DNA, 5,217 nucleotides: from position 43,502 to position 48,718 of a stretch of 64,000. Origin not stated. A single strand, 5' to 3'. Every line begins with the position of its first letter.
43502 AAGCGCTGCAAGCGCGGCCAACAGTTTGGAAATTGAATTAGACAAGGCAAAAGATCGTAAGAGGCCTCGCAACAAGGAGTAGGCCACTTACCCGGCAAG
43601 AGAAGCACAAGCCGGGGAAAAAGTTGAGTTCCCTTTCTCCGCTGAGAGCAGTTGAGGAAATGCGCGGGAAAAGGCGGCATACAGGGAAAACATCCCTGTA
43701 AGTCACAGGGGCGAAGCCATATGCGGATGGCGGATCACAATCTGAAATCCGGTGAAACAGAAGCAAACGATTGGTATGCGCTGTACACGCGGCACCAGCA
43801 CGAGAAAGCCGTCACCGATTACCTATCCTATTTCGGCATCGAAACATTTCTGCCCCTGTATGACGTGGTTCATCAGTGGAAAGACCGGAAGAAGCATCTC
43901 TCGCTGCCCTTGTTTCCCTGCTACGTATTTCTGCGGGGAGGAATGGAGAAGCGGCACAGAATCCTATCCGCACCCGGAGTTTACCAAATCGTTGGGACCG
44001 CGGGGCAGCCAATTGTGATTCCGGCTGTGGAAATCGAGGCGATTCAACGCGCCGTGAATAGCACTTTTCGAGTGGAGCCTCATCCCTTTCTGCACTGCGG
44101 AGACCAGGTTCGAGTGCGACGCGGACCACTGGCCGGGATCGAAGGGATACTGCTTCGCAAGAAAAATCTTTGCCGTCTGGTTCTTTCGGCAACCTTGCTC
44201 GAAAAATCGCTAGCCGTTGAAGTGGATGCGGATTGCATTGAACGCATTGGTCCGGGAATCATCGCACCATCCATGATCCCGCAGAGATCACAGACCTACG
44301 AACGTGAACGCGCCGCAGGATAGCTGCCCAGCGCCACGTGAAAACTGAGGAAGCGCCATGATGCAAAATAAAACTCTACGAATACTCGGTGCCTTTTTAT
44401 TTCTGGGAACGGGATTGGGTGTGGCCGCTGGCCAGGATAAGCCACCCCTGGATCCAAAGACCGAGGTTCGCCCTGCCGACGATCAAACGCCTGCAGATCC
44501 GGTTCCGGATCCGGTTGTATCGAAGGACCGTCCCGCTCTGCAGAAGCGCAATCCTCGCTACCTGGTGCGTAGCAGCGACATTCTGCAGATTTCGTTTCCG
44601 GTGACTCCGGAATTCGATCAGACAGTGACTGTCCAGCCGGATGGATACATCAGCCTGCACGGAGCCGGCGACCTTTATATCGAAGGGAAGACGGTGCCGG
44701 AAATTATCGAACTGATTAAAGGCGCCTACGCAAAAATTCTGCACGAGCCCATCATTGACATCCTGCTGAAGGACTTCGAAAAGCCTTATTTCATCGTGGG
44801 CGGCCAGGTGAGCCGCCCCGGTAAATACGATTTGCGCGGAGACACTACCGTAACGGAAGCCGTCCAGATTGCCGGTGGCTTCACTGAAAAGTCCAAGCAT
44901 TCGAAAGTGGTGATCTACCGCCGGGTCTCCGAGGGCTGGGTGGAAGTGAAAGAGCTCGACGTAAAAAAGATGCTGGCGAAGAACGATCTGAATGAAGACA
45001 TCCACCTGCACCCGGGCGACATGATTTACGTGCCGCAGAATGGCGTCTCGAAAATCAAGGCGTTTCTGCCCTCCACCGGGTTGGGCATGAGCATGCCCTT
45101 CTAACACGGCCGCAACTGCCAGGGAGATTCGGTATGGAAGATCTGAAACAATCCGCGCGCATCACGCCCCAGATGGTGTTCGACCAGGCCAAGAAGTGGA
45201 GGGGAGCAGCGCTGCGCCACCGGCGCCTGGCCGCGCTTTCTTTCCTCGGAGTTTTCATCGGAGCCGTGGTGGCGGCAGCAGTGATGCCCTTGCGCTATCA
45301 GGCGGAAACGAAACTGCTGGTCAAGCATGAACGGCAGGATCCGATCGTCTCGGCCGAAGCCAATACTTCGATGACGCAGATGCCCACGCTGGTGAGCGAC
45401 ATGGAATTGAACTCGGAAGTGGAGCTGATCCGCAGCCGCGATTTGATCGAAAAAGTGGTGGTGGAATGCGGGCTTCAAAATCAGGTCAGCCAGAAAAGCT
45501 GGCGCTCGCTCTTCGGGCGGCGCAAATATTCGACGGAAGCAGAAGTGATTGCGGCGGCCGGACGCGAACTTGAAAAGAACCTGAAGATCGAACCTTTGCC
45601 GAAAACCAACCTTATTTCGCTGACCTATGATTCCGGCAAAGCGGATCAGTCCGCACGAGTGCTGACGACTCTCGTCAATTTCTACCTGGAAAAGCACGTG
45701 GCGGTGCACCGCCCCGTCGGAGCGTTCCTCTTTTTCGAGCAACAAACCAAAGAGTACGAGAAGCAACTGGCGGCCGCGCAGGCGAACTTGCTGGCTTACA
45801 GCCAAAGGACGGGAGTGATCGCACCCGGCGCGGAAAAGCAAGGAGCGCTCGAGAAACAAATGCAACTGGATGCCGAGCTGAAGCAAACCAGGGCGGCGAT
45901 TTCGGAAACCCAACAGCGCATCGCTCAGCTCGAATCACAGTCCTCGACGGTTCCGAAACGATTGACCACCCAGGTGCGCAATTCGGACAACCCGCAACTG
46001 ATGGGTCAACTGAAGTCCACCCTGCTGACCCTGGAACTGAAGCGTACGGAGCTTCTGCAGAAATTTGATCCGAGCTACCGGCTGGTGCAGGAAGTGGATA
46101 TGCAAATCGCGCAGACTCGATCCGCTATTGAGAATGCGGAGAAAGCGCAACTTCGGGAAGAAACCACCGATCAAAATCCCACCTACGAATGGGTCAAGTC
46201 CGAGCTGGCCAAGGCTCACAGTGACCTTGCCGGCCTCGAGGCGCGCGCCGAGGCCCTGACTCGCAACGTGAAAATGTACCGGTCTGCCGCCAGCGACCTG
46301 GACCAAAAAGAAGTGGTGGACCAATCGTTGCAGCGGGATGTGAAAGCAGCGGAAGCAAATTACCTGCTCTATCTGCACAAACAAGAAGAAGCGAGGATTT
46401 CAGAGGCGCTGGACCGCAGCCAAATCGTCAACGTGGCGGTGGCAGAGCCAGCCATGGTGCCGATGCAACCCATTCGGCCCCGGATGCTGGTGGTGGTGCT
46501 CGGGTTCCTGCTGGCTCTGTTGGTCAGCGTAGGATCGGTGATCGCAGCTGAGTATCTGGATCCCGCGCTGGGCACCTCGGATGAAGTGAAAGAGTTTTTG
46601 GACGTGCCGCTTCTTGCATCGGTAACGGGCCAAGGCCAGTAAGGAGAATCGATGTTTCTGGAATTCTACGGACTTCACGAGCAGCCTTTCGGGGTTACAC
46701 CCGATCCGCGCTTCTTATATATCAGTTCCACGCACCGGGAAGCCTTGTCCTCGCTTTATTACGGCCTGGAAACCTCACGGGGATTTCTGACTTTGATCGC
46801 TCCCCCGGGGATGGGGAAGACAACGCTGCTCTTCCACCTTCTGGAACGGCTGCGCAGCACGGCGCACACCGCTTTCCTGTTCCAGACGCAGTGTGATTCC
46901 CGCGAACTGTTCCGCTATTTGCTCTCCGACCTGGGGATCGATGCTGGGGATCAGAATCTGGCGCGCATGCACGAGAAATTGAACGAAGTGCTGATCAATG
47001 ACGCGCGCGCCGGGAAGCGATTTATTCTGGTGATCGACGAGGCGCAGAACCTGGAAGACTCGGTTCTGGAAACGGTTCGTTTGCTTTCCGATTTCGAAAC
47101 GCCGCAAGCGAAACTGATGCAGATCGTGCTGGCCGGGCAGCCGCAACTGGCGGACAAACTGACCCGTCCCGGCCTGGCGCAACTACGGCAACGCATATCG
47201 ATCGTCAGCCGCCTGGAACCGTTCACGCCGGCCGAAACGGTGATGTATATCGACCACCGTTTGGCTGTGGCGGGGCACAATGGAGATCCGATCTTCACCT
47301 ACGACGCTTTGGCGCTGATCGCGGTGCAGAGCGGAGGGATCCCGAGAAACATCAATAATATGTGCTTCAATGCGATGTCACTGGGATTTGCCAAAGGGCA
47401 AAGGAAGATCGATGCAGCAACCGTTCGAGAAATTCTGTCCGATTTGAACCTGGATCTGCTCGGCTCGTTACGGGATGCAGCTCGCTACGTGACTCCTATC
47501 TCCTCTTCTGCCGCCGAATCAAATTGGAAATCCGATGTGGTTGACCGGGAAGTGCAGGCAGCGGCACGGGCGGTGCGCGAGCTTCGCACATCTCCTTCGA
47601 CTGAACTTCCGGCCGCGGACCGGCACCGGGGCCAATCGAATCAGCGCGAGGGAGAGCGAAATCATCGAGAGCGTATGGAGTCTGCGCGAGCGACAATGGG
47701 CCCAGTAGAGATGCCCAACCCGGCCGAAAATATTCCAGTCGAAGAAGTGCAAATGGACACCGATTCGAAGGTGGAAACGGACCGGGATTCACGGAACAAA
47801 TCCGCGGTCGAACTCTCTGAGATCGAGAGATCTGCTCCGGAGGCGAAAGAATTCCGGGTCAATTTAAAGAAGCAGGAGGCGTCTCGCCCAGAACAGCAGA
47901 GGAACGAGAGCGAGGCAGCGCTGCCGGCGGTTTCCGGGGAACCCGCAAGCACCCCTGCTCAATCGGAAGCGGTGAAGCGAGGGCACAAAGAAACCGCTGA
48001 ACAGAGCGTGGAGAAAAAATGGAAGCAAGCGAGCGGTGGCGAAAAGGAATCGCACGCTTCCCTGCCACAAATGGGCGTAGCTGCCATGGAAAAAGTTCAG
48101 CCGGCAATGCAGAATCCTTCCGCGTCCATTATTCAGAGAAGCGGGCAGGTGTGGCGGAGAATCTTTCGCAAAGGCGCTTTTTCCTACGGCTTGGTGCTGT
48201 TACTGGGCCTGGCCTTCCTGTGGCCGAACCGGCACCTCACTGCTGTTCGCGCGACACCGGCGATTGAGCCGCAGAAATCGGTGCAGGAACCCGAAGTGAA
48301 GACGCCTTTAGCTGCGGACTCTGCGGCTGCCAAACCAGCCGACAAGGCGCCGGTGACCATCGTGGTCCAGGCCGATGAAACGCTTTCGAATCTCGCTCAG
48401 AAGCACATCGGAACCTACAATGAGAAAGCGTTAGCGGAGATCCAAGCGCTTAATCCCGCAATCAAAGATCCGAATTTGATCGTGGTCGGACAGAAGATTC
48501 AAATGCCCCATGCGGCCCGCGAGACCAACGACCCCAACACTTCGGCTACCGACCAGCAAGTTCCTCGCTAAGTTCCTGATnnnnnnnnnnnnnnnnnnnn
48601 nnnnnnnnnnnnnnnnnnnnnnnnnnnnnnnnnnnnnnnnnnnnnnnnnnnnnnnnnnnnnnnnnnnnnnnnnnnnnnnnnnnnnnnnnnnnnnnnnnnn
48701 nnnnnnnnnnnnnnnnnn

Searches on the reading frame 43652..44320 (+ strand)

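Call 6: search_protein_families(library=ncbifam, proteins=[window:43652-44320:+], max_evalue=0.001)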
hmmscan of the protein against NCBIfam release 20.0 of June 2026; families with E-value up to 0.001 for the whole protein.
window:43652-44320:+ (223 aa): 5 families
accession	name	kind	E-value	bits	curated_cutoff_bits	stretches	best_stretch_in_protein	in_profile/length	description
NF033644.1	antiterm_UpxY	subfamily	4.4e-34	117.8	100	1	41-196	1-164/164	UpxY family transcription antiterminator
TIGR01955.1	RfaH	equivalog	2.2e-18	66.8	144.5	1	41-194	1-156/159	transcription/translation regulatory transformer protein RfaH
NF033641.1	antiterm_LoaP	exception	1.6e-16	60.9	125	1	41-192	1-160/166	antiterminator LoaP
NF006534.0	PRK09014.1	equivalog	1.6e-15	57.4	124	1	39-195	2-158/162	transcription/translation regulatory transformer protein RfaH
TIGR00922.1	nusG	equivalog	4.5e-09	36.4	135.7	1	64-199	33-172/172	transcription termination/antitermination protein NusG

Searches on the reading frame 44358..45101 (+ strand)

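Call 6: search_protein_families(library=ncbifam, proteins=[window:44358-45101:+], max_evalue=0.001)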
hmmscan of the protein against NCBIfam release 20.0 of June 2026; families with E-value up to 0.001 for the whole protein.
window:44358-45101:+ (248 aa): 4 families
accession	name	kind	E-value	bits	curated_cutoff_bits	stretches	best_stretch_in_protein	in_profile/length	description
TIGR03027.2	pepcterm_export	equivalog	4.2e-25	88.4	180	1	67-227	2-166/169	XrtA/PEP-CTERM system exopolysaccharide export protein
TIGR03028.1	EpsE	equivalog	1.2e-18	67.3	262.65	1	69-230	3-164/239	polysaccharide export protein EpsE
NF011658.0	PRK15078.1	subfamily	6.7e-17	61.3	333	1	90-233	118-257/380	polysaccharide export protein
NF041843.1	EpsY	equivalog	4.3e-10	39.2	320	1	63-224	48-209/211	exopolysaccharide export protein EpsY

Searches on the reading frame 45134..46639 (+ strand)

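Call 6: search_protein_families(library=ncbifam, proteins=[window:45134-46639:+], max_evalue=0.001)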
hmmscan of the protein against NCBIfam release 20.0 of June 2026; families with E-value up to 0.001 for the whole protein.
window:45134-46639:+ (502 aa): 6 families
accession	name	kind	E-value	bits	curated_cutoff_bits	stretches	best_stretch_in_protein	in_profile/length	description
TIGR03007.1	pepcterm_ChnLen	equivalog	1.9e-43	148.4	278.85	1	25-497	9-460/498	XrtA system polysaccharide chain length determinant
TIGR03017.1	EpsF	equivalog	5.1e-27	94.7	422.75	1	37-497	22-443/444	chain length determinant protein EpsF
NF007350.0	PRK09841.1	equivalog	8.2e-19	67.2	1248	1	382-486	360-460/726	tyrosine-protein kinase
NF008568.0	PRK11519.1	equivalog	4.2e-14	51.7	1068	1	382-483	360-457/720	tyrosine-protein kinase Wzc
TIGR01005.1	eps_transp_fam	subfamily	1.7e-13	49.7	411.7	1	26-491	12-471/754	exopolysaccharide transport protein family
TIGR01006.1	polys_exp_MPA1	subfamily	8.6e-09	35.2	296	0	430-497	153-221/226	CspC family polysaccharide chain length determinant protein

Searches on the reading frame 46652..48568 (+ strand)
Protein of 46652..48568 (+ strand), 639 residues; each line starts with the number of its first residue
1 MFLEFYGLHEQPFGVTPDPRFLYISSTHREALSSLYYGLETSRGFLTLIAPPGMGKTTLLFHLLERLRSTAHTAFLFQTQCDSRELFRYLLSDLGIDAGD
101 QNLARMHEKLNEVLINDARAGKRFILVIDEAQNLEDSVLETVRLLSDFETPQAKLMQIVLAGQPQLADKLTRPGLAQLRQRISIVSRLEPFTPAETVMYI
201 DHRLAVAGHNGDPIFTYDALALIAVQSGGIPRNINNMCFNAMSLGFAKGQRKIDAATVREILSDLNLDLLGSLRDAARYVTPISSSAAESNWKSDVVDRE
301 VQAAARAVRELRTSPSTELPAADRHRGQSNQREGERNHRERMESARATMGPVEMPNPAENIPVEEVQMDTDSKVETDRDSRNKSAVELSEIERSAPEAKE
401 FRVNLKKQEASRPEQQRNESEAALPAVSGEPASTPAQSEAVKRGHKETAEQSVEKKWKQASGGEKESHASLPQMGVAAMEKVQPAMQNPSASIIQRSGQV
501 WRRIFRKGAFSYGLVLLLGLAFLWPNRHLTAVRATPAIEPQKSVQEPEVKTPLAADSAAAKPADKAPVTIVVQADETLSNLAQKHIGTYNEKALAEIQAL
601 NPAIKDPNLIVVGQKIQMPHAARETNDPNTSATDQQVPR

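Call 6: search_protein_families(library=ncbifam, proteins=[window:46652-48568:+], max_evalue=0.001)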
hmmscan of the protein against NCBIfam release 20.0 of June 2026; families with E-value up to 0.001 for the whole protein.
window:46652-48568:+ (639 aa): 5 families
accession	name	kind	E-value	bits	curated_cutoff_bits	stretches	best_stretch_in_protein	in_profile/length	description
TIGR03015.1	pepcterm_ATPase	hypoth_equivalog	3.2e-73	246.5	324.5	1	1-266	1-267/269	XrtA/PEP-CTERM system-associated ATPase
NF000868.0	PRK00080.1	equivalog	0.00015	20.8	282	0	168-282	161-267/330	Holliday junction branch migration DNA helicase RuvB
NF008399.0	PRK11198.1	equivalog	0.00032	21.2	134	1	557-620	85-147/149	peptidoglycan-binding protein LysM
TIGR02899.1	spore_safA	subfamily_domain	0.00037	20.4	67.85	1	593-619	17-43/44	SafA/ExsA family spore coat assembly protein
TIGR03600.1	phage_DnaB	exception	0.00044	19.4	498.65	0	31-135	183-288/421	phage replicative helicase, DnaB family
